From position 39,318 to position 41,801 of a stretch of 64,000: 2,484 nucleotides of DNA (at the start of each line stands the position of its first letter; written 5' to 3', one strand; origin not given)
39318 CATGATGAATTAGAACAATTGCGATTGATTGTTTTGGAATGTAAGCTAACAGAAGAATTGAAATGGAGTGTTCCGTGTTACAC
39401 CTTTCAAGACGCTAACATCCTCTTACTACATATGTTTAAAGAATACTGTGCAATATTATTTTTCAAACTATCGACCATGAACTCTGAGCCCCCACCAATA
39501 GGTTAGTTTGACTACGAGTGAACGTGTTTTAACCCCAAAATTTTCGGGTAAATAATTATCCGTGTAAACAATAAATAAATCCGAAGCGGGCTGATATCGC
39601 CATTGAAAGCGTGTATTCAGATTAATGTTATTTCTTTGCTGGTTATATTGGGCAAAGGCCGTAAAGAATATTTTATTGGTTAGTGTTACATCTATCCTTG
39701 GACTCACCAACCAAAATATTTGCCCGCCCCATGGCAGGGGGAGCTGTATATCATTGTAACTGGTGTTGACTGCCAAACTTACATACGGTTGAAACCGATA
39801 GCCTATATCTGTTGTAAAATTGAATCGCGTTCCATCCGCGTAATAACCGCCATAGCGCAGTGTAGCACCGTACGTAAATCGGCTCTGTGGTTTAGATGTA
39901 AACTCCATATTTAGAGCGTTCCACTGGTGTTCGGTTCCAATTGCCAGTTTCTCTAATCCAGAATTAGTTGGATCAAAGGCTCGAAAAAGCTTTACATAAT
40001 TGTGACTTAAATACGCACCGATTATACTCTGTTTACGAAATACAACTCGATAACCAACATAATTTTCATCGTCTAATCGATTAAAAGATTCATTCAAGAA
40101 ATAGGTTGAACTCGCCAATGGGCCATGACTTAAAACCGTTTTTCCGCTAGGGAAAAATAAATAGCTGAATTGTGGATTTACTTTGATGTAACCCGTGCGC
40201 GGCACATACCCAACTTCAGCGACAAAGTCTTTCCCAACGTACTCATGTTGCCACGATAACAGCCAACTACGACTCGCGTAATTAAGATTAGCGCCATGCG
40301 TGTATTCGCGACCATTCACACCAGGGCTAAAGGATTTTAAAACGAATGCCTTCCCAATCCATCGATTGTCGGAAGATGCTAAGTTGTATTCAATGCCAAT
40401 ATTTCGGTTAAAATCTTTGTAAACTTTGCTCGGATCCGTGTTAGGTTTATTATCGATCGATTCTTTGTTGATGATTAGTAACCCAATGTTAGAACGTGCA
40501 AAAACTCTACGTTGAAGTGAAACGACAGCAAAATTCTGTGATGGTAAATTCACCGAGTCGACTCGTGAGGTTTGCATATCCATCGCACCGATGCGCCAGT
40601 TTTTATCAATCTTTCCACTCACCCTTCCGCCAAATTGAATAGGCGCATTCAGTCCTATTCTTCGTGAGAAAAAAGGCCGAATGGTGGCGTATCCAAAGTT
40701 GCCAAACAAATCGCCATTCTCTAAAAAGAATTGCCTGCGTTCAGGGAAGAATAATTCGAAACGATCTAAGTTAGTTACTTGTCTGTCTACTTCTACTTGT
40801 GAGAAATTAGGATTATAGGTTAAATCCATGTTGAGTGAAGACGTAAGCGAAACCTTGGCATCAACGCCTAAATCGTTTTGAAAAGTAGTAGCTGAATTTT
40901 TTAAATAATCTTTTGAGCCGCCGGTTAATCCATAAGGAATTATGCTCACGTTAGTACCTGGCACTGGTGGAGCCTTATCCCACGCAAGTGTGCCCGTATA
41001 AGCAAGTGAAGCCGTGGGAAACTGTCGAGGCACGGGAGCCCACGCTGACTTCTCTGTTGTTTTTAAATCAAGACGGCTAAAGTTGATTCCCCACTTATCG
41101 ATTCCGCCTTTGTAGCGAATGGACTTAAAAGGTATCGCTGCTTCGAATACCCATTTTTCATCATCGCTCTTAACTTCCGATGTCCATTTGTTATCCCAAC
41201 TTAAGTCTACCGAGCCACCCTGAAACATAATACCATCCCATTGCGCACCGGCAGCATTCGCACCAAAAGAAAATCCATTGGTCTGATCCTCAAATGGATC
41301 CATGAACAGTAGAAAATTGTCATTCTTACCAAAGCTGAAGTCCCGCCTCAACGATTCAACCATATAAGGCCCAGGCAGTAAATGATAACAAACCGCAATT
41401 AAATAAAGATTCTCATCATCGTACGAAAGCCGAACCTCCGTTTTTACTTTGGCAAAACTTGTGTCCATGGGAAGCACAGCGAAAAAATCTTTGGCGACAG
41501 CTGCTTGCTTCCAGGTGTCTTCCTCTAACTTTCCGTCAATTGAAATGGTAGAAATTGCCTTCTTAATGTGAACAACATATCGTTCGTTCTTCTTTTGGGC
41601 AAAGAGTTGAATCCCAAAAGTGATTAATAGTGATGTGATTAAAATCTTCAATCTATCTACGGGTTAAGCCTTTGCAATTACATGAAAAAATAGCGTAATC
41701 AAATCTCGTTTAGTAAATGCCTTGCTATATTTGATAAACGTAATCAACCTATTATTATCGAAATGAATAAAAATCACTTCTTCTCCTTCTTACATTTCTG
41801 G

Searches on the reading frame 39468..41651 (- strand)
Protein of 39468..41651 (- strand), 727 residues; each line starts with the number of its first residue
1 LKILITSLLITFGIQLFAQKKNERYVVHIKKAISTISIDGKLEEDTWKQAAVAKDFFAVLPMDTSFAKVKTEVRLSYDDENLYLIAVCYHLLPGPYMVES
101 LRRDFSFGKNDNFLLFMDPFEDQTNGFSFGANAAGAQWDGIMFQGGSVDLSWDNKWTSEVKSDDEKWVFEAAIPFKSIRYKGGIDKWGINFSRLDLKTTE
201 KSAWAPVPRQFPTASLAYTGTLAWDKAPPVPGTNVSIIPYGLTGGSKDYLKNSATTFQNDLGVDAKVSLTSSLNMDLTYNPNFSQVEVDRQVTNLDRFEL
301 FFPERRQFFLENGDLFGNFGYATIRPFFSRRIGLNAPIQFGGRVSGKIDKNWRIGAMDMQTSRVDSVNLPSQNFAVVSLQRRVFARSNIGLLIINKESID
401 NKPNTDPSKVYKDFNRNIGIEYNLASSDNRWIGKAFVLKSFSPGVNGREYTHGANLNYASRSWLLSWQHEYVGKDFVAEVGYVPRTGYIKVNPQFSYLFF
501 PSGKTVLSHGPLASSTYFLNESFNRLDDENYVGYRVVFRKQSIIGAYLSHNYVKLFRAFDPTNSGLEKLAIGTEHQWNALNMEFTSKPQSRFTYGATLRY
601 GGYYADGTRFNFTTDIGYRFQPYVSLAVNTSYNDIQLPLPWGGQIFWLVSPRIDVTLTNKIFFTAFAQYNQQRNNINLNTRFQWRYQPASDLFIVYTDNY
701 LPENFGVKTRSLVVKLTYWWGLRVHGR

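Call 48: search_protein_families(library=pfam, proteins=[window:39468-41651:-], max_evalue=0.00001)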
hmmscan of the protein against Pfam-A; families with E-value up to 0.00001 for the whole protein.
window:39468-41651:- (727 aa): 1 family
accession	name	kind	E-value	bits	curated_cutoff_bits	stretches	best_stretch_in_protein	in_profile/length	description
PF19313.5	DUF5916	-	7e-20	71.7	22.6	1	233-335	3-97/572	Domain of unknown function (DUF5916)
